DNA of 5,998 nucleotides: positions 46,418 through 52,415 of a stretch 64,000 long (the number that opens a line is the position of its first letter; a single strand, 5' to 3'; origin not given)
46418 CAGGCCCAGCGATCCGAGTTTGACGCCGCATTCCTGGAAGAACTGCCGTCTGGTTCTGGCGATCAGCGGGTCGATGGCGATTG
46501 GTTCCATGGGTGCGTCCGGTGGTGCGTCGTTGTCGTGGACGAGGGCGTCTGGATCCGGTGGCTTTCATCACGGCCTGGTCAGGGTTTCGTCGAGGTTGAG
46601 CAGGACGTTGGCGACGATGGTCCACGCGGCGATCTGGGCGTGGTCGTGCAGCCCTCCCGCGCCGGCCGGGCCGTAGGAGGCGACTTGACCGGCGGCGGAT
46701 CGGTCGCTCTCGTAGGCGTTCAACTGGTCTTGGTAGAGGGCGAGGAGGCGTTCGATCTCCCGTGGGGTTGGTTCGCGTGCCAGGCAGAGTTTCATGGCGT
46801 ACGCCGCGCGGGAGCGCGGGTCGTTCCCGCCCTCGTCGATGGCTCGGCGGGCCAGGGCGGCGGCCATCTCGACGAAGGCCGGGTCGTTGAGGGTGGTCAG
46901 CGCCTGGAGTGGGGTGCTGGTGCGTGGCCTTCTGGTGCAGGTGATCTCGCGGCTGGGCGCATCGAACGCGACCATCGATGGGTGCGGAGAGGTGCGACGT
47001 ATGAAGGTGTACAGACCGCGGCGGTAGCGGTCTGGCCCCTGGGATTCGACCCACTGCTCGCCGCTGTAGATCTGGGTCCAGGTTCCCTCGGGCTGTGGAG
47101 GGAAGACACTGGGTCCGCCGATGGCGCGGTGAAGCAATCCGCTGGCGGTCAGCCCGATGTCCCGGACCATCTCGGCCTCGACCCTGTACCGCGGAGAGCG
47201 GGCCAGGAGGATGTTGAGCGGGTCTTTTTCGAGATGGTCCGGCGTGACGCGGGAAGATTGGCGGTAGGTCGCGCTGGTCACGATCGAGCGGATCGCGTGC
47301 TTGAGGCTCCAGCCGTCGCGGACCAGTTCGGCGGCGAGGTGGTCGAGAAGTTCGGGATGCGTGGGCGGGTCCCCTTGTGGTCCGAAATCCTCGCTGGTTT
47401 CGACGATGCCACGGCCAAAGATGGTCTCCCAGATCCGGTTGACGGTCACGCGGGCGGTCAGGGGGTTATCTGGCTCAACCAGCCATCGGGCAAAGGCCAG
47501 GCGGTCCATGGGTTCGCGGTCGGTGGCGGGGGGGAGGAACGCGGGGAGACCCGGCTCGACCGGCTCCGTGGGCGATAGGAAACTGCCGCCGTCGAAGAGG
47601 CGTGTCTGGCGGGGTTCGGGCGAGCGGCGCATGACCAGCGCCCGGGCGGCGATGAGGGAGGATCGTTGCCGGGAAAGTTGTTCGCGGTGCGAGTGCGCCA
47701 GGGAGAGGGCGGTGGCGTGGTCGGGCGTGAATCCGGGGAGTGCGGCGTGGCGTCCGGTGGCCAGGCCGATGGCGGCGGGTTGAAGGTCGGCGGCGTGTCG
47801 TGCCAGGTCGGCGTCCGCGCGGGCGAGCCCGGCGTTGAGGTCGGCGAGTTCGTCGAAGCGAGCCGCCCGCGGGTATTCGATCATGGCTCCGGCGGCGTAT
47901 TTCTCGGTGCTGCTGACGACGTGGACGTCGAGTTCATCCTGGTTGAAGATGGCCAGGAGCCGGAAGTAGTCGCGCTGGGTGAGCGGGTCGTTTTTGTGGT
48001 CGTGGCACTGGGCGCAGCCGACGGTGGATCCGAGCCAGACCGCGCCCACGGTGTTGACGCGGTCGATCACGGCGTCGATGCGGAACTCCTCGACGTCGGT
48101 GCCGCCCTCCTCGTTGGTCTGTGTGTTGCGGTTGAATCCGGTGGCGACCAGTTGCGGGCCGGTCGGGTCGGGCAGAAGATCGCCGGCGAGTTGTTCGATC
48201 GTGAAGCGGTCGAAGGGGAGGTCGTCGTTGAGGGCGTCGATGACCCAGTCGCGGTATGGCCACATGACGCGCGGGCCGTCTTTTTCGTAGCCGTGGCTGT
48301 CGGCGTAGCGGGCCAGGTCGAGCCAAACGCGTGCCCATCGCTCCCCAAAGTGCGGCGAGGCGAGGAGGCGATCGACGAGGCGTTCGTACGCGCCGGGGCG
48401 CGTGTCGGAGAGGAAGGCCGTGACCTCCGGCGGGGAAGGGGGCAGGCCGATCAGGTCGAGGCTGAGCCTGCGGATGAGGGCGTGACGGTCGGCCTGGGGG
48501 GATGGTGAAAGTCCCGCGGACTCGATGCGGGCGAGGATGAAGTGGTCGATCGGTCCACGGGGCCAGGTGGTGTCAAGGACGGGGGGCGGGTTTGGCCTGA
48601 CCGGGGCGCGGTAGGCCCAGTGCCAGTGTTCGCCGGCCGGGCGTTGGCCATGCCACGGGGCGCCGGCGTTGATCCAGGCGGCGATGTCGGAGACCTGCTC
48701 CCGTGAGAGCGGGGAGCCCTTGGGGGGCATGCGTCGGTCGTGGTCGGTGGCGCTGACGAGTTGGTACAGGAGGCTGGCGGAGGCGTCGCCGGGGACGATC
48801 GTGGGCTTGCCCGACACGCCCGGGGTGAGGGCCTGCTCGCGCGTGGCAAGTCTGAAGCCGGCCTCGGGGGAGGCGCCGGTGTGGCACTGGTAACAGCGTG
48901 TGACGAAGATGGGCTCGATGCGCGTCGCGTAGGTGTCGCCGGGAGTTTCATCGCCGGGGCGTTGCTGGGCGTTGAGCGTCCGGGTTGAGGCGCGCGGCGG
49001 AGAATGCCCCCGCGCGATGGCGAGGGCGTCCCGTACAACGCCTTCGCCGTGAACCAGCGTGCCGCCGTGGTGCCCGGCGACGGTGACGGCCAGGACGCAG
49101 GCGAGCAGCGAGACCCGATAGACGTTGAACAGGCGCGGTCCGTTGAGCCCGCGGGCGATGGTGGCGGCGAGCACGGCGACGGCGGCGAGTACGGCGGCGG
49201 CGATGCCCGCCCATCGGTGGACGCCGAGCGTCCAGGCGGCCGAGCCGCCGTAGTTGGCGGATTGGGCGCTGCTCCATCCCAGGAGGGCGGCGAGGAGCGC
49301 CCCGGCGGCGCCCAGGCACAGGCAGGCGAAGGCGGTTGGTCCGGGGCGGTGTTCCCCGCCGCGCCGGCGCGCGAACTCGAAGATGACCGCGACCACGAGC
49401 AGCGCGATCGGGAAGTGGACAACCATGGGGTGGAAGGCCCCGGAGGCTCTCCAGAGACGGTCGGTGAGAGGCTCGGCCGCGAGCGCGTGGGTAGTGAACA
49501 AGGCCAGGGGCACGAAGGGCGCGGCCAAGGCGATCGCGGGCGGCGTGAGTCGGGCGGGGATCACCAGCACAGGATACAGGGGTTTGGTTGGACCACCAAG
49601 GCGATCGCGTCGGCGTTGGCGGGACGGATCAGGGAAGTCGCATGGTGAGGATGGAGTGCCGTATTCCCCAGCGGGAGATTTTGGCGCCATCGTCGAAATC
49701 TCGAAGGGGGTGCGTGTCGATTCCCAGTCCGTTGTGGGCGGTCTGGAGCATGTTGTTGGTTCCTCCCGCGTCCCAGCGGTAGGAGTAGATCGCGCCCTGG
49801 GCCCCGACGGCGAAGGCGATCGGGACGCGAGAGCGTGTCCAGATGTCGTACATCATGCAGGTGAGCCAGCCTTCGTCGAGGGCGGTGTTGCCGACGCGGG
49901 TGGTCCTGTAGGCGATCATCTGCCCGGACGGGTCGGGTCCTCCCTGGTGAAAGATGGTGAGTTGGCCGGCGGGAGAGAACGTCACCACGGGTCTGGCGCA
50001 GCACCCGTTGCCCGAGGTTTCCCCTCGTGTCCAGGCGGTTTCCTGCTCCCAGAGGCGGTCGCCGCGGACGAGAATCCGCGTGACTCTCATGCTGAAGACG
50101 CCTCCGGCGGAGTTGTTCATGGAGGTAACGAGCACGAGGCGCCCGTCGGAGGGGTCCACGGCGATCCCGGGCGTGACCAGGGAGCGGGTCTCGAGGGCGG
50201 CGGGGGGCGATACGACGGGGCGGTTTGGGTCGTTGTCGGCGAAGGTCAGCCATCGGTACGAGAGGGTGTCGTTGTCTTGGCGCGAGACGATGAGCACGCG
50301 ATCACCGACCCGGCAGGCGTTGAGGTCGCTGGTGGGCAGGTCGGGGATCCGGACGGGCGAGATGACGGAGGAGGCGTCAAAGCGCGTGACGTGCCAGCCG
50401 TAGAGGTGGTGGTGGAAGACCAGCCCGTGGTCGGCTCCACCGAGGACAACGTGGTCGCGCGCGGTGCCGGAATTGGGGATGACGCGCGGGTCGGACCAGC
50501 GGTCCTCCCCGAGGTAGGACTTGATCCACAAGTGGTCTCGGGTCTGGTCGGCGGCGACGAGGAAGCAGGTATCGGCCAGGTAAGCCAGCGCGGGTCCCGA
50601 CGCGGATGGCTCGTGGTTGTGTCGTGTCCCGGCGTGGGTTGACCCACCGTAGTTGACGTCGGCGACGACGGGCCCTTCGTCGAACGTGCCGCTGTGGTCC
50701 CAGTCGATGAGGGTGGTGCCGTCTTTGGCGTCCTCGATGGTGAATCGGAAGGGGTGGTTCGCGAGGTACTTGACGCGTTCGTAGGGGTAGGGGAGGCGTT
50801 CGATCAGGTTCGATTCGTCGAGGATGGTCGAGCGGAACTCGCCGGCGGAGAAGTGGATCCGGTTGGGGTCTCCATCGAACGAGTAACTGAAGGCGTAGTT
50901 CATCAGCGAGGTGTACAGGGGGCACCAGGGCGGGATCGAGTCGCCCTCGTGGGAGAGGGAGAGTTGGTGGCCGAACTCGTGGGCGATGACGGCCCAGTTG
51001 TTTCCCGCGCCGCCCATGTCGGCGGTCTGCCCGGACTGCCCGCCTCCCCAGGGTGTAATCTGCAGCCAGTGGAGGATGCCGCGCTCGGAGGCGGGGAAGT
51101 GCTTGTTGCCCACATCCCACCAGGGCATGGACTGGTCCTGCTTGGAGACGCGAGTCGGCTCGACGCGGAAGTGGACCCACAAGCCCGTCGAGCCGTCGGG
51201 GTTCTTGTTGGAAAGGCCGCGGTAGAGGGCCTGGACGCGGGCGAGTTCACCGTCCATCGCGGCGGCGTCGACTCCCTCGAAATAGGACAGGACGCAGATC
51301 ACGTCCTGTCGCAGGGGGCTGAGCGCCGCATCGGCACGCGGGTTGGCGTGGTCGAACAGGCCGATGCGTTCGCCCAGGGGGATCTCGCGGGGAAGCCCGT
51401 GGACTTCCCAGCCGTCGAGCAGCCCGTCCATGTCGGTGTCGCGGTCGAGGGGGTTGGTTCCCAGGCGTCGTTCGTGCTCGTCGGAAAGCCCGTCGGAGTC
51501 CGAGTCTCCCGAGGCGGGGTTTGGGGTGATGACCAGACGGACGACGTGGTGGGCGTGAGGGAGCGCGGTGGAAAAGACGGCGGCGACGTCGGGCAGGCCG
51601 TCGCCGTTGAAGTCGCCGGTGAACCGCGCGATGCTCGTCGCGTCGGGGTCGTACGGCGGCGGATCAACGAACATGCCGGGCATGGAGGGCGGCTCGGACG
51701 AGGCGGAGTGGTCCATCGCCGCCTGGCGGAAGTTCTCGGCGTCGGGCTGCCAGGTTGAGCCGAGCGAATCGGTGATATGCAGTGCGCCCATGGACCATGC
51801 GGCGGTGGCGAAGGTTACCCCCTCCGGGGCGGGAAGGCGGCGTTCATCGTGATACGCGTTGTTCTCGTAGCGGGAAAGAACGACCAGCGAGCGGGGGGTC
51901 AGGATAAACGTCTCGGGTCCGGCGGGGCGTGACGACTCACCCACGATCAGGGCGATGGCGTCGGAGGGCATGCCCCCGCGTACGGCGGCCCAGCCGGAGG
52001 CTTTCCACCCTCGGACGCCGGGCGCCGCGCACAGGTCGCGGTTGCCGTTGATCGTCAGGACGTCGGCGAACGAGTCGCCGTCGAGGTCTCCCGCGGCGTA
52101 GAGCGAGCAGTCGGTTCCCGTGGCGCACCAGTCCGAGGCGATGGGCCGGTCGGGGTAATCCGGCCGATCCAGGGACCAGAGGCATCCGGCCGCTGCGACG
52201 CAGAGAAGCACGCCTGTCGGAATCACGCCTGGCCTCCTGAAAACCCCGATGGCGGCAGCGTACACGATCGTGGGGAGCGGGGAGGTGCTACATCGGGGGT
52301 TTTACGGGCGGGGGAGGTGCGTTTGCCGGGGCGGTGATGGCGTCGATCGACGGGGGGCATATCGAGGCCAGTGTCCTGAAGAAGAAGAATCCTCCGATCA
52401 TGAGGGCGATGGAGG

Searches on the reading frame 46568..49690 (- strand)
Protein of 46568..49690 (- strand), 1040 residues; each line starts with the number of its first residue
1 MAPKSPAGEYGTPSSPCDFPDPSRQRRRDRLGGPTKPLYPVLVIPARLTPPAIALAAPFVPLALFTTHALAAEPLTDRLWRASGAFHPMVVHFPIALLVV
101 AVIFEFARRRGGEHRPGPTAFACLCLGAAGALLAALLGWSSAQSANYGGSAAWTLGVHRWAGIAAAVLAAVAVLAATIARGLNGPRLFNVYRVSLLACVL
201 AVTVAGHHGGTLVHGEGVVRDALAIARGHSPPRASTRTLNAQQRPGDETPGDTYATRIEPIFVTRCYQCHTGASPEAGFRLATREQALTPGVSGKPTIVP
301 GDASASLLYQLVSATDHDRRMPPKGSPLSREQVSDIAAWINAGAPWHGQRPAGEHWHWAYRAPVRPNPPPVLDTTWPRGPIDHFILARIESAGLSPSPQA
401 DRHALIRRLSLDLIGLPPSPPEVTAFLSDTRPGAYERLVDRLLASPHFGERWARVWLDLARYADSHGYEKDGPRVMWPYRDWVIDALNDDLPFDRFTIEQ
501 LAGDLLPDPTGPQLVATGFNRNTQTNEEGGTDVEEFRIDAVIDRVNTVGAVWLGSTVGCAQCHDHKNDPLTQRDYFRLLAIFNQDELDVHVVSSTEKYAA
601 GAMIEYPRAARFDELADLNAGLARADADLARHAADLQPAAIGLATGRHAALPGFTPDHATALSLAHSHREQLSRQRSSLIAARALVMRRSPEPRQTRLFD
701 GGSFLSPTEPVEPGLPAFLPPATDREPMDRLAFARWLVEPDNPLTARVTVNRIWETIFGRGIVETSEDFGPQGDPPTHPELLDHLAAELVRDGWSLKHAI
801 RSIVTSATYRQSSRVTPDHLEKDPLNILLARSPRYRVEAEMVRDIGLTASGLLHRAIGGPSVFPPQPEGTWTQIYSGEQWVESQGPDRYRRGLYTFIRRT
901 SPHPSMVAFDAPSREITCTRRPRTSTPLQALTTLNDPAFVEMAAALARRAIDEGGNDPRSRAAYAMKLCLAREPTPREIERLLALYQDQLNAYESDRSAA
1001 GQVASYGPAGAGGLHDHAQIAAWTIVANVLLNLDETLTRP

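Call 17: search_protein_families(library=pfam, proteins=[window:46568-49690:-], max_evalue=0.001)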
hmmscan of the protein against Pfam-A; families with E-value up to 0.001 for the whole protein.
window:46568-49690:- (1040 aa): 5 families
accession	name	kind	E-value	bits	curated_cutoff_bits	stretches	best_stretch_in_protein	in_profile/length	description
PF07587.16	PSD1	-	2.8e-97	325.4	28.5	1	729-985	1-243/244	Protein of unknown function (DUF1553)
PF07583.16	PSCyt2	-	7.7e-88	294.3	29.8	1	380-584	1-206/209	Protein of unknown function (DUF1549)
PF07635.16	PSCyt1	-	3e-16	60.2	22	1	266-325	1-59/59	Planctomycete cytochrome C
PF09990.14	DUF2231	-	1.2e-10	42.1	26.4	1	86-218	4-135/139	Predicted membrane protein (DUF2231)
PF13442.11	Cytochrome_CBB3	-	1.3e-06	29.1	27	1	256-340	4-68/68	Cytochrome C oxidase, cbb3-type, subunit III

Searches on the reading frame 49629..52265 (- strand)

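Call 17: search_protein_families(library=pfam, proteins=[window:49629-52265:-], max_evalue=0.001)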
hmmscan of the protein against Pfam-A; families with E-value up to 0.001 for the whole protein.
window:49629-52265:- (878 aa): 2 families
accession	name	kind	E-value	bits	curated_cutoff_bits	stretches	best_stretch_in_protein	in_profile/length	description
PF18884.5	TSP3_bac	-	2.1e-06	27.9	25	1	254-274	1-21/22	Bacterial TSP3 repeat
PF13688.12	Reprolysin_5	-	0.00028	21.6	27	1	414-460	132-189/196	Metallo-peptidase family M12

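Call 68: search_protein_families(library=ncbifam, proteins=[window:49629-52265:-], max_evalue=0.001)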
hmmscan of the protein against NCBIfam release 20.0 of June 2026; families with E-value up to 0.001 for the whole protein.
window:49629-52265:- (878 aa): 1 family
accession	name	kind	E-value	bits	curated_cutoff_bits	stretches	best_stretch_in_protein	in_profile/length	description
NF033765.2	gliding_CglD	equivalog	2.6e-05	22.2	400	1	249-287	202-240/1124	adventurous gliding motility lipoprotein CglD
